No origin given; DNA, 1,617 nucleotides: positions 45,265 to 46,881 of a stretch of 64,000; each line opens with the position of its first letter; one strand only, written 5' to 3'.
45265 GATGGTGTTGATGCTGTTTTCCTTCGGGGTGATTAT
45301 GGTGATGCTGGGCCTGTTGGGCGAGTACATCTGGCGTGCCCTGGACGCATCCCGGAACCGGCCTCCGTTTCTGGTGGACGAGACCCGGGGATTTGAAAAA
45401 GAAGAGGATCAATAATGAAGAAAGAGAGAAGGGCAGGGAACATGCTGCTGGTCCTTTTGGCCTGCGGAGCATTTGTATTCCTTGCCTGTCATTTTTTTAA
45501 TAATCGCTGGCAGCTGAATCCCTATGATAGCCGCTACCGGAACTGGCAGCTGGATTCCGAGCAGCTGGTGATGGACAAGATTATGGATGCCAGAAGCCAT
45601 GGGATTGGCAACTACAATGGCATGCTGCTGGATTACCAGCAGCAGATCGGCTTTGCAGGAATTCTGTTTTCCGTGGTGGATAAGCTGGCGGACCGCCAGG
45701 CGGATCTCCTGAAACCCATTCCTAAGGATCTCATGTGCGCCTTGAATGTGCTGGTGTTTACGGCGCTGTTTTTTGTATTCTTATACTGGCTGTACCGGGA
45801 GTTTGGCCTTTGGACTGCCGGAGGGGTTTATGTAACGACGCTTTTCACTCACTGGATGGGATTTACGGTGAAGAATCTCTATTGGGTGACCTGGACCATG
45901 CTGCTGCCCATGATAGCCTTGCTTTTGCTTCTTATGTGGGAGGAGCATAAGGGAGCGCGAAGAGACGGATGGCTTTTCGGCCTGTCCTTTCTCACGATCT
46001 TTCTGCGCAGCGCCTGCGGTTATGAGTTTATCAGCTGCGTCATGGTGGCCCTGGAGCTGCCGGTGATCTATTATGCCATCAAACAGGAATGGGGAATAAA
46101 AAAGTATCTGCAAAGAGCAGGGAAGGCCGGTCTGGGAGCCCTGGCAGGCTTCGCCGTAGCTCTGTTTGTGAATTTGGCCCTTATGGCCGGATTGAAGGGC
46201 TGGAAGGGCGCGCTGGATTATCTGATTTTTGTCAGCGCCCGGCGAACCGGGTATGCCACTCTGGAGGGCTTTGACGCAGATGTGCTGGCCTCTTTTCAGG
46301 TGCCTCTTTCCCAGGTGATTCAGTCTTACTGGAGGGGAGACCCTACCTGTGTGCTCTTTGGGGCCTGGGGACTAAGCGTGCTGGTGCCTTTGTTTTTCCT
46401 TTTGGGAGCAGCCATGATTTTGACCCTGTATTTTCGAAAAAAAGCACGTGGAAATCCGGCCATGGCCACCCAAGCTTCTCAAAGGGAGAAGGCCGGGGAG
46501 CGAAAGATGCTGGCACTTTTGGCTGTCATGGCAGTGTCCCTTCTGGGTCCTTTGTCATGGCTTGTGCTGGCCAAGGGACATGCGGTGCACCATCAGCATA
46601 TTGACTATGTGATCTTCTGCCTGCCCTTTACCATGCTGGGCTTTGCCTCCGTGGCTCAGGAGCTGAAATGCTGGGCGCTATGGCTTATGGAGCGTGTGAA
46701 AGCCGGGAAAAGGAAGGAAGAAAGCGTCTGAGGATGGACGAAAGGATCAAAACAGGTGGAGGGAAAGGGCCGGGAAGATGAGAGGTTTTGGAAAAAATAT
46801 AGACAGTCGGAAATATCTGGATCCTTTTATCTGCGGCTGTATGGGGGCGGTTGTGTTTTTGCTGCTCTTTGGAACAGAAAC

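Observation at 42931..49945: Arn-like lipid-carrier amino-sugar decoration module built on a dTDP-3-amino-3,6-dideoxyhexose branch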

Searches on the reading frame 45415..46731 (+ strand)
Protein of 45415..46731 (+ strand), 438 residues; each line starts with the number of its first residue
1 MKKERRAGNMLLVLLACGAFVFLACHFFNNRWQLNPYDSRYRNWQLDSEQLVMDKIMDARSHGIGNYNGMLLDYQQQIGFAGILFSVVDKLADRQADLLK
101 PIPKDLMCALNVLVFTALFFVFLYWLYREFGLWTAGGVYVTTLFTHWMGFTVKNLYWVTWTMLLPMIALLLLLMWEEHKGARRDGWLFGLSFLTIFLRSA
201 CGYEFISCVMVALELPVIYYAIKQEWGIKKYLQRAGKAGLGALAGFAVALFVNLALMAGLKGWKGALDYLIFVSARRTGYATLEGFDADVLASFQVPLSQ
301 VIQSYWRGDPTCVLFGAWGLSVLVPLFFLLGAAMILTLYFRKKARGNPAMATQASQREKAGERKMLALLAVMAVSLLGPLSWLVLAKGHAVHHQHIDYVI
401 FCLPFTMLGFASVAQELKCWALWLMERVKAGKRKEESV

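Call 3: search_protein_families(library=pfam, proteins=[window:45415-46731:+], max_evalue=0.01)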
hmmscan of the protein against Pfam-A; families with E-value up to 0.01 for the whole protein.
window:45415-46731:+ (438 aa): 0 families

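Call 6: search_protein_families(library=ncbifam, proteins=[window:45415-46731:+], max_evalue=0.01)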
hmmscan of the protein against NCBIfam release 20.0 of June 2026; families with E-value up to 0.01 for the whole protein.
window:45415-46731:+ (438 aa): 0 families

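Call 24: find_homologous_proteins(query=window:45415-46728:+, max_evalue=0.001)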
Query window:45415-46728:+ (438 aa): 20 proteins with E <= 0.001 among 8000 candidates.
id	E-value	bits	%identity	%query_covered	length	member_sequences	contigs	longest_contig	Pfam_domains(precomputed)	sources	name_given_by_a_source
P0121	1.6e-286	969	99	98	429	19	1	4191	-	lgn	-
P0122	4.5e-250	848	80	99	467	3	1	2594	-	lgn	-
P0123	2.4e-215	734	74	97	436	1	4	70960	-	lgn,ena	-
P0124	4.0e-215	733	73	99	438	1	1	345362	-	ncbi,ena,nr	ncbi:MAG: hypothetical protein HFI33_10375 [Lachnospiraceae bacterium]|nr:hypothetical protein [Lach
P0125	3.6e-182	625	67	95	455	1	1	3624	-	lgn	-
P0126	2.6e-179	615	65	95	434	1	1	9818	-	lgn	-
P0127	2.4e-177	609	64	95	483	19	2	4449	-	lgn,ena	-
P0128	2.7e-177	609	64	99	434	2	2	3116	-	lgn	-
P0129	1.0e-175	603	63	99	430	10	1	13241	-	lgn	-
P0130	8.8e-175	600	63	99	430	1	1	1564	-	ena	-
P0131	5.1e-174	598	62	99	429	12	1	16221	-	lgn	-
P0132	5.8e-174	598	61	99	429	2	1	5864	-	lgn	-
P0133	2.5e-172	592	61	99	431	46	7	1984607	-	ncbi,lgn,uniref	ncbi:hypothetical protein VV089_22790 [Candidatus Merdisoma sp. JLR.KK011]|uniref:hypothetical prote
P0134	2.8e-71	259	37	88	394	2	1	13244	-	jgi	-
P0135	4.1e-27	114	31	76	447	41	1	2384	-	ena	-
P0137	9.6e-16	76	25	60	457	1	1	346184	-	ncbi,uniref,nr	ncbi:hypothetical protein [Blastococcus sp. TF02A-26]|uniref:hypothetical protein n=1 Tax=Blastococc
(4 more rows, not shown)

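Call 26: find_encoding_contigs(protein=P0133, flank=10000, max_places=2)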
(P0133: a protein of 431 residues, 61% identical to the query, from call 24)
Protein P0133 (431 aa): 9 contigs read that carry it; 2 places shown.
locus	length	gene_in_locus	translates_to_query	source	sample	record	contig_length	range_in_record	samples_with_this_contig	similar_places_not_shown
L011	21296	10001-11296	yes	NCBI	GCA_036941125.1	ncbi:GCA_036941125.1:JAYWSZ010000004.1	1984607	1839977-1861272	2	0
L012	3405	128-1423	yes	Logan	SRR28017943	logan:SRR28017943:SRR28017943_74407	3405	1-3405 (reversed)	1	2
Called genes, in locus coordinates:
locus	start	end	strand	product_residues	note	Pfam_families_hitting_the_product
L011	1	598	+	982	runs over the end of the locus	-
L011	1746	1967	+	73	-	-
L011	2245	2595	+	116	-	-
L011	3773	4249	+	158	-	PF22564:HAAS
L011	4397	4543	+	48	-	-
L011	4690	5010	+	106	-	PF00581:Rhodanese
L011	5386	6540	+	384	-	PF22020:RlmL_1st, PF02926:THUMP, PF01170:UPF0020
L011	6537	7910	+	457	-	PF00112:Peptidase_C1, PF18560:Lectin_like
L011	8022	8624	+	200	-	PF01725:Ham1p_like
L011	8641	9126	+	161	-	PF00149:Metallophos, PF12850:Metallophos_2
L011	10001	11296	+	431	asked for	-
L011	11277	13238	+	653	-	PF19830:DUF6311, PF25853:DUF6311_C (weak)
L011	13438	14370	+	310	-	PF04321:RmlD_sub_bind (weak)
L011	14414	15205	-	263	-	PF00535:Glycos_transf_2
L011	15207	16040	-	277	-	PF01261:AP_endonuc_2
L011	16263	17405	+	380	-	PF01266:DAO, PF13450:NAD_binding_8 (weak)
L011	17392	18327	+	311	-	PF00535:Glycos_transf_2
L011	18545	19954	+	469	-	PF01547:SBP_bac_1, PF13416:SBP_bac_8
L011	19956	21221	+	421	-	PF01979:Amidohydro_1, PF12890:DHOase, PF07969:Amidohydro_3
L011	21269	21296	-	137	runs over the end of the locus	PF12844:HTH_19 (weak), PF01381:HTH_3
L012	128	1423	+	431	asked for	-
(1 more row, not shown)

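Call 27: find_encoding_contigs(protein=P0137, flank=10000, max_places=2)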
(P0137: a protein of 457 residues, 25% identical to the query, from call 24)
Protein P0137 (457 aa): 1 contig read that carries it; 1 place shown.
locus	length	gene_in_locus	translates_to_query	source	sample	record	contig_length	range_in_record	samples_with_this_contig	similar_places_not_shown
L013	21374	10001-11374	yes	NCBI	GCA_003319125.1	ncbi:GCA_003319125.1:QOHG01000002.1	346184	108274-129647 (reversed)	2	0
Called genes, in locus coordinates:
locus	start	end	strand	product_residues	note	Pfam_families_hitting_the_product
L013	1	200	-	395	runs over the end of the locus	PF13450:NAD_binding_8, PF01593:Amino_oxidase (weak), PF03275:GLF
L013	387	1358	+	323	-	PF00535:Glycos_transf_2, PF13641:Glyco_tranf_2_3 (faint), PF13632:Glyco_trans_2_3 (faint)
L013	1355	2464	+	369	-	PF00483:NTP_transferase, PF12804:NTP_transf_3 (weak), PF22640:ManC_GMP_beta-helix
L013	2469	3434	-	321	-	PF04321:RmlD_sub_bind, PF05368:NmrA (faint), PF01073:3Beta_HSD, PF01370:Epimerase, PF02719:Polysacc_synt_2, PF03435:Sacchrp_dh_NADP (faint), PF13460:NAD_binding_10, PF16363:GDP_Man_Dehyd, +1 more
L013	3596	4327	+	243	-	PF00535:Glycos_transf_2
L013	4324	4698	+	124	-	PF10066:DUF2304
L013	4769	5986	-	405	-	-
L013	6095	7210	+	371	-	PF13439:Glyco_transf_4, PF00534:Glycos_transf_1, PF13692:Glyco_trans_1_4, PF13524:Glyco_trans_1_2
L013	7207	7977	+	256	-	PF00106:adh_short, PF01370:Epimerase (faint), PF08659:KR, PF13561:adh_short_C2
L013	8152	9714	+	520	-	-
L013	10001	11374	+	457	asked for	-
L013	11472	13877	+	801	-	-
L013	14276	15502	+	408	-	PF07992:Pyr_redox_2 (weak), PF00070:Pyr_redox (faint), PF01134:GIDA (weak), PF01266:DAO, PF12831:FAD_oxidored, PF13450:NAD_binding_8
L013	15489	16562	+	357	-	-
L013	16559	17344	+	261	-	PF01370:Epimerase (weak)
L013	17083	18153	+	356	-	PF01261:AP_endonuc_2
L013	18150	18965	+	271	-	PF00535:Glycos_transf_2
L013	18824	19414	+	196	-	PF04138:GtrA_DPMS_TM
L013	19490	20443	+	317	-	-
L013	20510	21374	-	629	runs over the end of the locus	PF13522:GATase_6, PF13537:GATase_7, PF01380:SIS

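Call 45: predict_structure(alignment_id=A2)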
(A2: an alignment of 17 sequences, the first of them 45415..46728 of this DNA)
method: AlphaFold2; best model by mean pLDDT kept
length: 438 residues; sequences in the alignment: 17
mean_pLDDT: 80.2   pTM: 0.86
mean pLDDT of the five models: 80.2, 78.2, 77.8, 76.4, 76.1
residues with pLDDT >= 90: 126; 70-90: 216; 50-70: 83; < 50: 13
segments of 3 or more residues with pLDDT < 50: 67-73, 349-351
pLDDT, mean of each block of 10 residues (from residue 1): 69 86 83 60 59 76 55 58 77 66 78 91 96 92 69 77 94 95 94 92 85 97 96 97 94 83 85 78 70 83 77 57 82 83 63 61 92 93 86 74 86 90 81 67
secondary structure, 60 per line:
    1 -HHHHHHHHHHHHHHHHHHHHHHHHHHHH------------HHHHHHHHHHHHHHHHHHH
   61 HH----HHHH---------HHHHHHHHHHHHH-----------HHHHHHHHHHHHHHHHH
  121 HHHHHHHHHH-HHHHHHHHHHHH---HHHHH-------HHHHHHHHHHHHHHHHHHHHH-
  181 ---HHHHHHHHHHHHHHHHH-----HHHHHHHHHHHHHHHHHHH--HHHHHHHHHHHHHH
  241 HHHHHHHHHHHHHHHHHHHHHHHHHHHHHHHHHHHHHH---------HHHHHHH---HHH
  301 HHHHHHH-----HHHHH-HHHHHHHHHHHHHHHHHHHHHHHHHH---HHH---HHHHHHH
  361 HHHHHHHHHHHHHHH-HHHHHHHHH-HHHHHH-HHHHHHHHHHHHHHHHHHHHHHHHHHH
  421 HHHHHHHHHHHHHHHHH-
elements in order: H2-29 H42-62 H67-70 H80-92 H104-130 H132-143 H147-151 H159-179 H184-200 H206-224 H227-278 H288-294 H298-307 H313-317 H319-344 H354-375 H377-385 H387-392 H394-437

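Call 48: fold_search(model_id=the predicted structure, library=pdb)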
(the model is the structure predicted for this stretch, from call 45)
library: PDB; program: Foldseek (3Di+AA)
matches with E <= 10: 322; with E <= 0.001: 0
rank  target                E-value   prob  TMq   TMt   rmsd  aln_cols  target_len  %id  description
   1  9s6t_A                1.3e-02  1.00  0.47  0.43   6.6       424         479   14  Ternary cryo-EM structure of chicken ALG12 with Dol25-PP-GlcNAc2Man7, Dol25-P-Man, and Fab (released 2026-03-18)
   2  9s6u_A                1.5e-02  1.00  0.36  0.30  13.0       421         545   11  Ternary cryo-EM structure of human ALG9 with Dol25-PP-GlcNAc2Man8, Dol25-P-Man and Fab (released 2026-03-18)
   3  9s6s_A                3.4e-02  0.97  0.35  0.29  13.6       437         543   11  Ternary cryo-EM structure of human ALG9 with Dol25-PP-GlcNAc2Man6, Dol25-P-Man and Fab (released 2026-03-18)
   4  3waj                  1.0e-01  0.84  0.31  0.19  18.6       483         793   12  Crystal structure of the Archaeoglobus fulgidus oligosaccharyltransferase (O29867_ARCFU) complex with Zn and sulfate (released 2013-10-30)
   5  8pn9_A                1.2e-01  0.97  0.42  0.31  16.5       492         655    9  Structure of human oligosaccharyltransferase OST-A complex bound to NGI-1 (released 2024-05-08)
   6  6p25_B                1.4e-01  0.99  0.33  0.23   7.0       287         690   11  Structure of S. cerevisiae protein O-mannosyltransferase Pmt1-Pmt2 complex bound to the sugar donor and a peptide acce (released 2019-07-10)
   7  6umm_B                1.4e-01  0.25  0.13  0.13  23.2       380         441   12  A complete structure of the ESX-3 translocon complex (released 2019-10-23)
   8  8if8_C                1.5e-01  0.35  0.20  0.17  22.4       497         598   13  Arabinosyltransferase AftA (released 2023-05-31)
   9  7zli_A                1.6e-01  0.98  0.47  0.34  10.1       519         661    9  Cryo-EM structure of C-mannosyltransferase CeDPY19, in complex with Dol25-P-Man and bound to CMT2-Fab and anti-Fab nan (released 2023-01-11)
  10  7e9s_A                2.2e-01  0.93  0.41  0.24  14.6       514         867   13  Archaeal oligosaccharyltransferase AglB from Archaeoglobus fulgidus in complex with an inhibitory peptide and a dolich (released 2021-09-08)
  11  8if8_B                2.2e-01  0.92  0.37  0.29   9.1       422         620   16  Arabinosyltransferase AftA (released 2023-05-31)
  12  5f15                  3.0e-01  0.82  0.37  0.31  20.6       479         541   13  Crystal Structure of ArnT from Cupriavidus metallidurans bound to Undecaprenyl phosphate (released 2016-02-17)
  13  3t56_A                4.4e-01  0.12  0.12  0.07  19.9       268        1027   14  Crystal structure of the pre-extrusion state of the CusBA adaptor-transporter complex (released 2012-06-20)
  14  6h7d                  5.6e-01  0.12  0.16  0.15  26.1       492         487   12  Crystal Structure of A. thaliana Sugar Transport Protein 10 in complex with glucose in the outward occluded state (released 2019-02-06)
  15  9mg8_A                6.4e-01  0.13  0.15  0.17  23.3       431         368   14  Crystal Structure of b-iTHR-110 (released 2025-12-17)
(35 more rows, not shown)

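Call 89: find_encoding_contigs(protein=P0134, flank=10000, max_places=1)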
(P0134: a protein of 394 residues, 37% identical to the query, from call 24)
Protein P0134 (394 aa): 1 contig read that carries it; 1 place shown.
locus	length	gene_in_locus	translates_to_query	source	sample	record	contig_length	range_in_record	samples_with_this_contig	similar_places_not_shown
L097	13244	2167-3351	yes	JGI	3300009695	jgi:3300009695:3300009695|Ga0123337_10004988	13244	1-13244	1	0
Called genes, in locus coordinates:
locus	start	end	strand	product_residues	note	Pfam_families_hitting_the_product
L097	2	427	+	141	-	?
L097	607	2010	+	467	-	-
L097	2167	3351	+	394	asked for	-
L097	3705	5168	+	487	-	PF13173:AAA_14, PF13635:DUF4143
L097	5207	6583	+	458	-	PF21349:RUBY_RBDX (faint), PF01134:GIDA (faint), PF01266:DAO (faint), PF07992:Pyr_redox_2, PF13450:NAD_binding_8 (faint), PF13738:Pyr_redox_3 (weak), PF00070:Pyr_redox, PF18267:Rubredoxin_C (weak)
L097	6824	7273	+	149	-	PF22381:Staph_reg_Sar_Rot (weak), PF01047:MarR, PF13601:HTH_34 (weak)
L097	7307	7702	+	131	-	-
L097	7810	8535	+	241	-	PF00226:DnaJ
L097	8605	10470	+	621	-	PF00012:HSP70, PF06723:MreB_Mbl, PF00012:HSP70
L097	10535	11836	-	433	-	PF13173:AAA_14, PF13635:DUF4143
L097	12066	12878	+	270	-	PF00497:SBP_bac_3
